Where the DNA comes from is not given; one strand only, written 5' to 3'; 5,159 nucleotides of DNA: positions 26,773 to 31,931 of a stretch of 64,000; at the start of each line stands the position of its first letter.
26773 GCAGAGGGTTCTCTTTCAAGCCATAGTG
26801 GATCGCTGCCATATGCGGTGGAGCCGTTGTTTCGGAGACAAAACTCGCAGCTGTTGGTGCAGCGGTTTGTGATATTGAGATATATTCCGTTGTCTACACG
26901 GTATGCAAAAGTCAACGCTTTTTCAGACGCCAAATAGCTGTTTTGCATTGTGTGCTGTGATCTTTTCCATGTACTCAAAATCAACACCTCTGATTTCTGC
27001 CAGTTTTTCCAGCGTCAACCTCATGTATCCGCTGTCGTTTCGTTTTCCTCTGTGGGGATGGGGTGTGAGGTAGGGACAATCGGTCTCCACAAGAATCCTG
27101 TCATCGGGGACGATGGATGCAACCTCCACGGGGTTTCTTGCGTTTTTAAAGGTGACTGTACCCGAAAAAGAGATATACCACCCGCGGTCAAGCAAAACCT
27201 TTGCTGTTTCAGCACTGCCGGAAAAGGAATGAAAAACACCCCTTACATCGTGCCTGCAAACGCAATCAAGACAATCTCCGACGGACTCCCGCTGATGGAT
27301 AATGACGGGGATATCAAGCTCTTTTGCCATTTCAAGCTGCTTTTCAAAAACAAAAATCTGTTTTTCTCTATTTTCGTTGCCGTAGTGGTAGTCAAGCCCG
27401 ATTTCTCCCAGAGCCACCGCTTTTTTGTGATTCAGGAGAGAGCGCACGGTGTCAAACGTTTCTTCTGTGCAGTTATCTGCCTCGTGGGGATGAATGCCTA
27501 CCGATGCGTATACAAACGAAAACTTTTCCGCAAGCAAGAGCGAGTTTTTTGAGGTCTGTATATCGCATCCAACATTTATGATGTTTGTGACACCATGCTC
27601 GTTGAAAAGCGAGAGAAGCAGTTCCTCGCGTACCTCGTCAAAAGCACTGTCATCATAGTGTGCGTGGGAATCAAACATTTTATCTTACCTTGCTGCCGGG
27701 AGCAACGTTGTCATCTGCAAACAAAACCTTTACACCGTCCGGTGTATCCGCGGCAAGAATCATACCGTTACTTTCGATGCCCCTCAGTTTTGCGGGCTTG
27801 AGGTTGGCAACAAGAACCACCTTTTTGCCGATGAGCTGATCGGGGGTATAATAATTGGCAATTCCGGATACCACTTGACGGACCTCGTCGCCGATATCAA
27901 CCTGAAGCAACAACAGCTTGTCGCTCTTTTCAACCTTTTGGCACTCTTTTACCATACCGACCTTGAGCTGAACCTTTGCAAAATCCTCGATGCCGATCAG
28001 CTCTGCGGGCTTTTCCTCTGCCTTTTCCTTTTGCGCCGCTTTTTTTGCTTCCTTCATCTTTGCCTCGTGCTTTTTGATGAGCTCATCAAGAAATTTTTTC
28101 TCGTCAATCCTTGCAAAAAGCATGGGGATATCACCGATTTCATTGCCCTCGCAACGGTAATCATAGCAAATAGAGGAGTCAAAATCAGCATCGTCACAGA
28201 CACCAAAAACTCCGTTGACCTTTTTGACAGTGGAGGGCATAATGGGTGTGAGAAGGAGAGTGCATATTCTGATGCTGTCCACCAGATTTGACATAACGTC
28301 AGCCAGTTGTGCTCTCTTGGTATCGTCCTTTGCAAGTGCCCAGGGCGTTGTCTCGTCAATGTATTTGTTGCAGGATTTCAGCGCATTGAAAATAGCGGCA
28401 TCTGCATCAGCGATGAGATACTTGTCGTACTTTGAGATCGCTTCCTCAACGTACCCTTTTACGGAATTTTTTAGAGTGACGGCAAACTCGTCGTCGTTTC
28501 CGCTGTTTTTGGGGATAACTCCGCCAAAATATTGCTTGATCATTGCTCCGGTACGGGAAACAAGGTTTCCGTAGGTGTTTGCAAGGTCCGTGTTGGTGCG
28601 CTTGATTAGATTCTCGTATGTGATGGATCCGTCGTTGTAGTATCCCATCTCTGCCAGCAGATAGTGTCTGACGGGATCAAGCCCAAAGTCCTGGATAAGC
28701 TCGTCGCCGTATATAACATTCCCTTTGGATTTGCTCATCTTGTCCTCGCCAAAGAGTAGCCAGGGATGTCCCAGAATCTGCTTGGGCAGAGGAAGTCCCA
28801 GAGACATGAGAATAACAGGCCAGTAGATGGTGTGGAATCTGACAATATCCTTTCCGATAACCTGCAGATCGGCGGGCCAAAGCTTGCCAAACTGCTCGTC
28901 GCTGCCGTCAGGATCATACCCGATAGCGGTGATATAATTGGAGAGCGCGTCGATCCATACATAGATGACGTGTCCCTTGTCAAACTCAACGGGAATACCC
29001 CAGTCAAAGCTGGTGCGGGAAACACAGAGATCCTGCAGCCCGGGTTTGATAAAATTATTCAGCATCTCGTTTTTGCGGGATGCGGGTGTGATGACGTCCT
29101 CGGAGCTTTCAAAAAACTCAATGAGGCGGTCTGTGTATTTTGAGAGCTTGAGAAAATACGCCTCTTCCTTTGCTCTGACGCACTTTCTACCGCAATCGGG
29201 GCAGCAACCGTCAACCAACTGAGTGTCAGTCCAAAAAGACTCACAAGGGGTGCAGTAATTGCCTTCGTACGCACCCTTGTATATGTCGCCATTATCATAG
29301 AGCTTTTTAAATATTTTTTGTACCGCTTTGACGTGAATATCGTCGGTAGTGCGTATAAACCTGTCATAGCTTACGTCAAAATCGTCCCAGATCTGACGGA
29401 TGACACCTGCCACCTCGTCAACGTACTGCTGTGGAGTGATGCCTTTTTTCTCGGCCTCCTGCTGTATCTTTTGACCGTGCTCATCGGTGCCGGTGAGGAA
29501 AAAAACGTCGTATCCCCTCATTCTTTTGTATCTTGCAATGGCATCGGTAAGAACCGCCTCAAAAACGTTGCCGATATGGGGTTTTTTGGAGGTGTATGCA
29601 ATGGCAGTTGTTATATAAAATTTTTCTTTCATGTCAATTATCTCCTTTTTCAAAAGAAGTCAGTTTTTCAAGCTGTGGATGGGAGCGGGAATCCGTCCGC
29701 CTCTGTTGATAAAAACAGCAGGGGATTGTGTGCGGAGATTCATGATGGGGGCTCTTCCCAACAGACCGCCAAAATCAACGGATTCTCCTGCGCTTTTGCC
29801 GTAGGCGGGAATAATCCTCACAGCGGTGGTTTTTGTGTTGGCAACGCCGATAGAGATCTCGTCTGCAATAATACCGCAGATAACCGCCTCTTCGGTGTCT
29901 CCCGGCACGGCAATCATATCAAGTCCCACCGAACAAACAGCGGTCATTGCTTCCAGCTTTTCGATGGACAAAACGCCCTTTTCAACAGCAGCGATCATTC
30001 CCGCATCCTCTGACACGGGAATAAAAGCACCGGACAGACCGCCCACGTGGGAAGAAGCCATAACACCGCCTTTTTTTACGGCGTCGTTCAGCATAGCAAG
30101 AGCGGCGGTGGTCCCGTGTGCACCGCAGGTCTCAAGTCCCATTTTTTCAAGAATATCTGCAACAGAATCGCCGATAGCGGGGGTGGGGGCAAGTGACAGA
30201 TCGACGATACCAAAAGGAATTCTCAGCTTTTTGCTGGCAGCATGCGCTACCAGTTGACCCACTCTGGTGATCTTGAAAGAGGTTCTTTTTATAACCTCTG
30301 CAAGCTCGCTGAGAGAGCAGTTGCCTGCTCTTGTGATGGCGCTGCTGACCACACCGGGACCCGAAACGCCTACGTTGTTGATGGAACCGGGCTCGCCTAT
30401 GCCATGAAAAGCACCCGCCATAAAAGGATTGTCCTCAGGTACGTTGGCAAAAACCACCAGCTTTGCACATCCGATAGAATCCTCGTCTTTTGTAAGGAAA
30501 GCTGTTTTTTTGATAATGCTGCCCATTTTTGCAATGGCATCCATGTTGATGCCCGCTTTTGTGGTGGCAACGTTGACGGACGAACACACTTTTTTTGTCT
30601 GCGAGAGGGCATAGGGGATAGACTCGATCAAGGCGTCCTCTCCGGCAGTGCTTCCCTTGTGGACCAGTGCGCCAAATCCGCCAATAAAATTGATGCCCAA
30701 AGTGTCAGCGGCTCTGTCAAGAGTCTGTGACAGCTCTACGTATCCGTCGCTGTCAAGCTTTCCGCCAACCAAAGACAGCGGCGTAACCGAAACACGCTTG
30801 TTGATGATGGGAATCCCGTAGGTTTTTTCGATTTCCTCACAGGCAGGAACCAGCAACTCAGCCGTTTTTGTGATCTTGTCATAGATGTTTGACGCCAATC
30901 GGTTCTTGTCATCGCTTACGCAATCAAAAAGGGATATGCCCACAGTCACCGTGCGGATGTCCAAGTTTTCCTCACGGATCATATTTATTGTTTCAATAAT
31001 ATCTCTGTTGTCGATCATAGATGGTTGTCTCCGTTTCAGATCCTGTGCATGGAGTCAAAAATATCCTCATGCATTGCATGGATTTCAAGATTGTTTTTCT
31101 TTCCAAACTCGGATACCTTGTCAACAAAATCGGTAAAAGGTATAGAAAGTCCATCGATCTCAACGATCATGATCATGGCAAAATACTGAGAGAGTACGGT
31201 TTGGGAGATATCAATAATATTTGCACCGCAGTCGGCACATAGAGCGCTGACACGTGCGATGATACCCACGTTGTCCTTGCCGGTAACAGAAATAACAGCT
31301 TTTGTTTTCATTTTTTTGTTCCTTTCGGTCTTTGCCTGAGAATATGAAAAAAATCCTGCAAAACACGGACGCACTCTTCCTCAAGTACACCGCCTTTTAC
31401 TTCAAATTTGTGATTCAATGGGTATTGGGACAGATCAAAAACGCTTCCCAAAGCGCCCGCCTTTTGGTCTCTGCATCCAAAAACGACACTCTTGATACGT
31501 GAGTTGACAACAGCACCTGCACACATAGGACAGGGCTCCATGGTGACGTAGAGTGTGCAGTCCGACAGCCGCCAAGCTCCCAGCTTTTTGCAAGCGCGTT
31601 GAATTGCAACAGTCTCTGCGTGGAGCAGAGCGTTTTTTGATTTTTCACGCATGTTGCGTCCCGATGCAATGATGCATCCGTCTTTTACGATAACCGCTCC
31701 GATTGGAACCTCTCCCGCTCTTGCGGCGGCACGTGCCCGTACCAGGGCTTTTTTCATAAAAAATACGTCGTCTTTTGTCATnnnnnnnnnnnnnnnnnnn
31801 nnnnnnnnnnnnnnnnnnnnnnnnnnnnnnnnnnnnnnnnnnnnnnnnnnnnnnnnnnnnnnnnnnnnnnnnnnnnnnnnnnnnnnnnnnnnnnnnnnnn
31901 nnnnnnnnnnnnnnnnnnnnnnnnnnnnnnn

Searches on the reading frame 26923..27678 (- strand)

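Call 83: search_protein_families(library=padloc, proteins=[window:26923-27678:-], max_evalue=0.001)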
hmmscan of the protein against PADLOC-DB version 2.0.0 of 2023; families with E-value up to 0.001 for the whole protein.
window:26923-27678:- (251 aa): 1 family
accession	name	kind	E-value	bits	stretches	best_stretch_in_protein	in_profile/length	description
PDLC02215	QatD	-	2.5e-21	74.2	1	43-249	43-247/250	-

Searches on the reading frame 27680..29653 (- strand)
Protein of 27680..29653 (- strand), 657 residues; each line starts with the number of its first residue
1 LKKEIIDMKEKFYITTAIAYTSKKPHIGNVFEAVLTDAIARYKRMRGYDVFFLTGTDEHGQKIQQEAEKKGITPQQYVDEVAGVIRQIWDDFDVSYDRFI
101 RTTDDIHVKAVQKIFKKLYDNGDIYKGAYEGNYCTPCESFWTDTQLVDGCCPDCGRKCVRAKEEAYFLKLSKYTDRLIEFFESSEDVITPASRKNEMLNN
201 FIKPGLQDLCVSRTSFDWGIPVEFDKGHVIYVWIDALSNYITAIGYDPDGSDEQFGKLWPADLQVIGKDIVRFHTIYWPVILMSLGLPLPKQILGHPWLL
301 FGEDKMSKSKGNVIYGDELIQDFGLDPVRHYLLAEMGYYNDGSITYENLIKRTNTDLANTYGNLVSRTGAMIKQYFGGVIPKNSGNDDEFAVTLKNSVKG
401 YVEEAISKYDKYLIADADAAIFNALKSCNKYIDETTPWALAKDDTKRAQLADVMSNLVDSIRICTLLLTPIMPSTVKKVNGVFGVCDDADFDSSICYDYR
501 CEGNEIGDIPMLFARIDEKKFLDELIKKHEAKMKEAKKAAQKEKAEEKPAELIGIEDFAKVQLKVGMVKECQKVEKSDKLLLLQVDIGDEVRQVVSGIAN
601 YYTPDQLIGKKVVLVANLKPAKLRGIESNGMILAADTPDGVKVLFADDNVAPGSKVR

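Call 9: search_protein_families(library=pfam, proteins=[window:27680-29653:-], max_evalue=0.001)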
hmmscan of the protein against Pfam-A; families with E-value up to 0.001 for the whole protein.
window:27680-29653:- (657 aa): 6 families
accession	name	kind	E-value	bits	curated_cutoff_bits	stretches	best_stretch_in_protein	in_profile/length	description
PF09334.17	tRNA-synt_1g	-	1.1e-112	377.1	20.1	2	162-368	180-390/391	tRNA synthetases class I (M)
PF00133.28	tRNA-synt_1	-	1.5e-31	110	22.7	2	7-222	20-243/414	tRNA synthetases class I (I, L, M and V)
PF01588.26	tRNA_bind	-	7e-30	103.4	27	1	563-655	1-96/96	Putative tRNA binding domain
PF01406.26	tRNA-synt_1e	-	3.7e-11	43.4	27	1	11-128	11-125/301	tRNA synthetases class I (C) catalytic domain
PF19303.5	Anticodon_3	-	7.8e-06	26.3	23.5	1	392-519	12-138/152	Anticodon binding domain of methionyl tRNA ligase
PF08264.19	Anticodon_1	-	0.00046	20.5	25.1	0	400-480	10-87/148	Anticodon-binding domain of tRNA ligase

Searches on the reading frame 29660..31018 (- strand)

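Call 9: search_protein_families(library=pfam, proteins=[window:29660-31018:-], max_evalue=0.001)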
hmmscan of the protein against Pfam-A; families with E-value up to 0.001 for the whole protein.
window:29660-31018:- (452 aa): 1 family
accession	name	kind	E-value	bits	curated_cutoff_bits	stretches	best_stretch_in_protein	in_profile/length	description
PF05167.17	DUF711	-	7.8e-189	628.1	25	1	12-422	1-412/413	Uncharacterised ACR (DUF711)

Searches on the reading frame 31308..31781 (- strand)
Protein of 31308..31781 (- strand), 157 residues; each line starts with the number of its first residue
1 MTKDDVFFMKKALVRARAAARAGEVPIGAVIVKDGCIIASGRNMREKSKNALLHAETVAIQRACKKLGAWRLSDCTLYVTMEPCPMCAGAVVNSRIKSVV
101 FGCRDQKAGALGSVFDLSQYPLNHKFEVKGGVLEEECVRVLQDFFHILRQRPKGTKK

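Call 9: search_protein_families(library=pfam, proteins=[window:31308-31781:-], max_evalue=0.001)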
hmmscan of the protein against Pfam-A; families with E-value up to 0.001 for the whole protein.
window:31308-31781:- (157 aa): 5 families
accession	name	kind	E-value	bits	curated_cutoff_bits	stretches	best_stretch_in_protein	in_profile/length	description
PF14437.12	MafB19-deam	-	1.4e-45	155.1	27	1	7-149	5-142/142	MafB19-like deaminase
PF00383.29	dCMP_cyt_deam_1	-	3.6e-31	107.5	25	1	4-103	3-102/102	Cytidine and deoxycytidylate deaminase zinc-binding region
PF14439.12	Bd3614-deam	-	6.2e-11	42.7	38.5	1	29-127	13-112/113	Bd3614-like deaminase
PF18772.7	APOBEC2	-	0.00073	20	26.8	0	46-93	45-91/175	APOBEC2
PF18750.7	SNAD4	-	0.00086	19.8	27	0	49-93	28-73/130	Secreted Novel AID/APOBEC-like Deaminase 4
